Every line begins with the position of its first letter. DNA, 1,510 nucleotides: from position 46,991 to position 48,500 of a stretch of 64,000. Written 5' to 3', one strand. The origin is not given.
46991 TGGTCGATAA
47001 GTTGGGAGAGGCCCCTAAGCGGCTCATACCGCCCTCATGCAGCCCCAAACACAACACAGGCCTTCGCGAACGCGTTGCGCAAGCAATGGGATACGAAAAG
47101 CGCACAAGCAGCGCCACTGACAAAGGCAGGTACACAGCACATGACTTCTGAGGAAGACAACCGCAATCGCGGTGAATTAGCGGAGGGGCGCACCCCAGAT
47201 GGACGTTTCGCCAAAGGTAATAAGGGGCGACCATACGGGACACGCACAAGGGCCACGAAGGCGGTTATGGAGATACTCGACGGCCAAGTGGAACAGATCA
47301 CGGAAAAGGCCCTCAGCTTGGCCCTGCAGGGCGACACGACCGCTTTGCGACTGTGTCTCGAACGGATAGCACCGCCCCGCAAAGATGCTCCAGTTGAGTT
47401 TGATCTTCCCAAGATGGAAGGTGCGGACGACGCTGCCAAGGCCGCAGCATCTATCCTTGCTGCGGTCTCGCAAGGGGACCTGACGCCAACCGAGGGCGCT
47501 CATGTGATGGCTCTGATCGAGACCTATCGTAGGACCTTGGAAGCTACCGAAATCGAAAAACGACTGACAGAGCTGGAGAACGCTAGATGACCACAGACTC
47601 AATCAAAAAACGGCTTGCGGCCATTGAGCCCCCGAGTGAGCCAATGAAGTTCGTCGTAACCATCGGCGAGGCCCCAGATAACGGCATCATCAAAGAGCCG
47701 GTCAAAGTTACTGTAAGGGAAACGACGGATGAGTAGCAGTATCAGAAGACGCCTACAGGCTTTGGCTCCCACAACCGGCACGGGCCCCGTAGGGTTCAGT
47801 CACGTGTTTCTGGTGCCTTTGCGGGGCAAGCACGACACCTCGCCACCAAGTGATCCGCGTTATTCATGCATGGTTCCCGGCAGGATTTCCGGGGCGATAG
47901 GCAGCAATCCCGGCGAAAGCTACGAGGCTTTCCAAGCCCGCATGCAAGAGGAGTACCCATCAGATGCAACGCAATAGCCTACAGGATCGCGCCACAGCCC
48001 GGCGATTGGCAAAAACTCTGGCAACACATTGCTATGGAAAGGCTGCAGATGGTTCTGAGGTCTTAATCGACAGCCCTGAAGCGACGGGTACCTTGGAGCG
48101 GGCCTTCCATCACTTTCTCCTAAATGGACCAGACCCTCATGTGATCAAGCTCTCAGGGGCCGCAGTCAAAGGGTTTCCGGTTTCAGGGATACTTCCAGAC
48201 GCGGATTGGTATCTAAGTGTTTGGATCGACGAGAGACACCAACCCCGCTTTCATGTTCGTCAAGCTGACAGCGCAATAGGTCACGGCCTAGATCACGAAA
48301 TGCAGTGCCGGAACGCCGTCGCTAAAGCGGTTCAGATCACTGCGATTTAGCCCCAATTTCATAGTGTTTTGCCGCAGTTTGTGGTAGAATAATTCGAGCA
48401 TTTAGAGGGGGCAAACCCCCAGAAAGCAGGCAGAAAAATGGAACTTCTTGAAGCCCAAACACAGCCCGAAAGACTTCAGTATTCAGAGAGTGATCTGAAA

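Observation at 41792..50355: Virion-less int / alpA / Prim-Pol / RepA-like / iteron / DUF5681 module: candidate phage-satellite-like (PICI/P4-style) replicon in a Rhodobacteraceae-type genome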

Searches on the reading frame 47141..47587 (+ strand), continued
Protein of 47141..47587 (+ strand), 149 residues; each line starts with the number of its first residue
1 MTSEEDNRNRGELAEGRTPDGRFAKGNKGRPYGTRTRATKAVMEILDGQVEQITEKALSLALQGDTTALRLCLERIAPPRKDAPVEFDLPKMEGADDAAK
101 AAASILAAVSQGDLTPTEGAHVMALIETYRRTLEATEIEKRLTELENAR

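Call 93: search_solved_structures(query=A1, max_evalue=10)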
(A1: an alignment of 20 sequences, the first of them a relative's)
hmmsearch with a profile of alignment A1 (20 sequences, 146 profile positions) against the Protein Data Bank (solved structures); distinct sequences matched with E-value up to 10: 0.

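Call 111: search_dna_similar(query=P0074, collection=plasmids, mode=protein, max_evalue=0.001, max_rows=15)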
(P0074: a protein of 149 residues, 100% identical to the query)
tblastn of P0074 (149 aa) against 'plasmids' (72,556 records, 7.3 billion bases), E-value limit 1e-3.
Records with a match: 6; places in all: 6; records where one place covers at least 80% of the query: 6.
Best place of each record, by identity: <60% 6.
By first word of the organism name: Methylobacterium 2; Methylorubrum 1; Shinella 1; Shigella 1; Waddlia 1.
By predicted mobility (MOB-suite, as given by PLSDB): non-mobilizable 6.
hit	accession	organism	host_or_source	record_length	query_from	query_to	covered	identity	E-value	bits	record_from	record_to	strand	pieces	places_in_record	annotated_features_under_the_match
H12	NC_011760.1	Methylorubrum extorquens CM4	-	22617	18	148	88%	48.1%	3e-24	103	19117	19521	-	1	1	DUF5681 domain-containing protein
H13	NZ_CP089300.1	Methylobacterium currus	Solanum lycopersicum,single cell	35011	22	146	84%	46.5%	4e-23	100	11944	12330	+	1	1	DUF5681 domain-containing protein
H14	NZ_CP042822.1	Methylobacterium sp. WL1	Wheat,phyllosphere swab,leaves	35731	26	148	83%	46.0%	4e-25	106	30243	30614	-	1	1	DUF5681 domain-containing protein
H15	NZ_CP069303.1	Shinella sp. PSBB067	monoisolate,Minnesota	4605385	6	146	95%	35.4%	9e-17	83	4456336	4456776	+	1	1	none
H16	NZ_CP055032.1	Shigella flexneri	Shek Wu Hui WWTPs_64 WWTPs effluent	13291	21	147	85%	35.7%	3e-8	58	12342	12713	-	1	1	DUF5681 domain-containing protein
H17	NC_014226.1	Waddlia chondrophila WSU 86-1044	-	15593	22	146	84%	35.7%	2e-15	79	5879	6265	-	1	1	DUF5681 domain-containing protein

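Call 112: get_annotated_region(hit=H12, flank=20000)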
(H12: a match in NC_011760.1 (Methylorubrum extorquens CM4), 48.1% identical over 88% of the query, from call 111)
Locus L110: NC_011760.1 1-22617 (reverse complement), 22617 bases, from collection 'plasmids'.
description: Methylorubrum extorquens CM4 plasmid pCMU02, complete sequence
organism: Methylorubrum extorquens CM4 (NCBI taxid 440085)
taxonomy: Bacteria; Pseudomonadota; Alphaproteobacteria; Hyphomicrobiales; Methylobacteriaceae; Methylorubrum; Methylorubrum extorquens; Methylorubrum extorquens CM4
host: -; source: -; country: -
typing (MOB-suite, as given by PLSDB): non-mobilizable
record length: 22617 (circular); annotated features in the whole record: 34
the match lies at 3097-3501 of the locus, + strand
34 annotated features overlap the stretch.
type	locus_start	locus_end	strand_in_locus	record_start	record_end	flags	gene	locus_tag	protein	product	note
CDS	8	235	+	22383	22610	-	-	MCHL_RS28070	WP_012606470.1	hypothetical protein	-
CDS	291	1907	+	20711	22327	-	-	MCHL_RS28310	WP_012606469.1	hypothetical protein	-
CDS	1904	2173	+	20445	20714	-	-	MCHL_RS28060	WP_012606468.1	hypothetical protein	-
CDS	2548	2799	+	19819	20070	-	-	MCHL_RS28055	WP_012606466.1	hypothetical protein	-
CDS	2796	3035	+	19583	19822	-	-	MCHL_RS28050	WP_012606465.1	hypothetical protein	-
CDS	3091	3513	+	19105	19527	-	-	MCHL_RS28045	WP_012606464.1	DUF5681 domain-containing protein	-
CDS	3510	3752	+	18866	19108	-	-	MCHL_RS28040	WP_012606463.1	hypothetical protein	-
CDS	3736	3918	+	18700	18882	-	-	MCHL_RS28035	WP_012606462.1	hypothetical protein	-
CDS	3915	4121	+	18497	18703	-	-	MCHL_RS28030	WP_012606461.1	hypothetical protein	-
CDS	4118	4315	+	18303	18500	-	-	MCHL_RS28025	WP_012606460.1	hypothetical protein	-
CDS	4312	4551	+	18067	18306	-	-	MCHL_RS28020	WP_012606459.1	hypothetical protein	-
CDS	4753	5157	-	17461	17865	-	-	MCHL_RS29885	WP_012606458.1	flagellar biosynthesis repressor FlbT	-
CDS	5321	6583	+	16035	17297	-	-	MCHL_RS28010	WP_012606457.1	flagellin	GO:0071973 - bacterial-type flagellum-dependent cell motility [Evidence IEA]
CDS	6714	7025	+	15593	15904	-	-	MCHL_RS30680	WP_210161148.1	flagellar biosynthesis repressor FlbT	-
CDS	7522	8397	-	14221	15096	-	-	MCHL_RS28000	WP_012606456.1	tyrosine-type recombinase/integrase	GO:0015074 - DNA integration [Evidence IEA]; GO:0006310 - DNA recombination [Evidence IEA]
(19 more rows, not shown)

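Call 113: get_annotated_region(hit=H16, flank=14000)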
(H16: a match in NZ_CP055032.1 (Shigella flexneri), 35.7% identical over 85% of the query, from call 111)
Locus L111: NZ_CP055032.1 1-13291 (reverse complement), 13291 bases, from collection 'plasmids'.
description: Shigella flexneri strain SWHEFF_64 plasmid unnamed2, complete sequence
organism: Shigella flexneri (NCBI taxid 623)
taxonomy: Bacteria; Pseudomonadota; Gammaproteobacteria; Enterobacterales; Enterobacteriaceae; Shigella; Shigella flexneri
host: -; source: Shek Wu Hui WWTPs_64 WWTPs effluent; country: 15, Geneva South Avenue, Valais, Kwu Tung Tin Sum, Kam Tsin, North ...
typing (MOB-suite, as given by PLSDB): non-mobilizable
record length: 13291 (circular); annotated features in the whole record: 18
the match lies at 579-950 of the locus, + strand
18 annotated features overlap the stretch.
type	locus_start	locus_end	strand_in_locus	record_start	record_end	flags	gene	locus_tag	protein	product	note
CDS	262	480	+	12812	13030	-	-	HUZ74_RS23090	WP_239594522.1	hypothetical protein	-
CDS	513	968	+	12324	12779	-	-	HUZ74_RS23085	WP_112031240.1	DUF5681 domain-containing protein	-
CDS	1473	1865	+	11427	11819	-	-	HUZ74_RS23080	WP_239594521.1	hypothetical protein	-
CDS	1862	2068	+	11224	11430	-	-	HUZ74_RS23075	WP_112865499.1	hypothetical protein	-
CDS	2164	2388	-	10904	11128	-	-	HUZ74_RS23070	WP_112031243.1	hypothetical protein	-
CDS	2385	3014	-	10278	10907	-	parA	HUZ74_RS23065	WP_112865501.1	ParA family partition ATPase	-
CDS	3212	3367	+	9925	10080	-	-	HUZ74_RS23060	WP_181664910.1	Arc family DNA-binding protein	-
CDS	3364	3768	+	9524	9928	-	-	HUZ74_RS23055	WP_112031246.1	hypothetical protein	-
CDS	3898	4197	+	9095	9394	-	-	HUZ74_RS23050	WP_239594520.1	hypothetical protein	-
CDS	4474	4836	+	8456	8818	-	-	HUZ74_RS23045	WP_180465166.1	hypothetical protein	-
CDS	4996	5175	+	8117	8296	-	-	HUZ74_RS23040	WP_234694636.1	hypothetical protein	-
CDS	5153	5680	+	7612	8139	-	-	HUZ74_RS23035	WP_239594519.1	hypothetical protein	-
CDS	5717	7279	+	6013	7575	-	-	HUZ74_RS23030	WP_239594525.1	hypothetical protein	-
CDS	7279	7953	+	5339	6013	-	-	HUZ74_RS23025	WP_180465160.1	phage baseplate protein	-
CDS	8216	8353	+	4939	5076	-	-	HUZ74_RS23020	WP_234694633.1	hypothetical protein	-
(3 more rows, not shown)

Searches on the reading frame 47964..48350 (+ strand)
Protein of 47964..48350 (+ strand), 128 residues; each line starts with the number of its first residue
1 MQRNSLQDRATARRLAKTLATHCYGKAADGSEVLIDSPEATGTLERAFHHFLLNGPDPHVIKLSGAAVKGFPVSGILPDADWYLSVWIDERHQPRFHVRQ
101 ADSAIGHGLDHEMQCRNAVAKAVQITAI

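Call 5: search_protein_families(library=pfam, proteins=[window:47964-48350:+], max_evalue=0.01)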
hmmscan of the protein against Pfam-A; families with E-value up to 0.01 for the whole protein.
window:47964-48350:+ (128 aa): 0 families

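Call 16: search_protein_families(library=phrogs, proteins=[window:47964-48350:+], max_evalue=0.01)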
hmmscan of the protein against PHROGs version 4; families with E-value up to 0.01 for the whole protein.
window:47964-48350:+ (128 aa): 0 families

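Call 17: search_protein_families(library=ncbifam, proteins=[window:47964-48350:+], max_evalue=0.01)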
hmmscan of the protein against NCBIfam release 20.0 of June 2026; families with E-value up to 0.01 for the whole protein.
window:47964-48350:+ (128 aa): 0 families
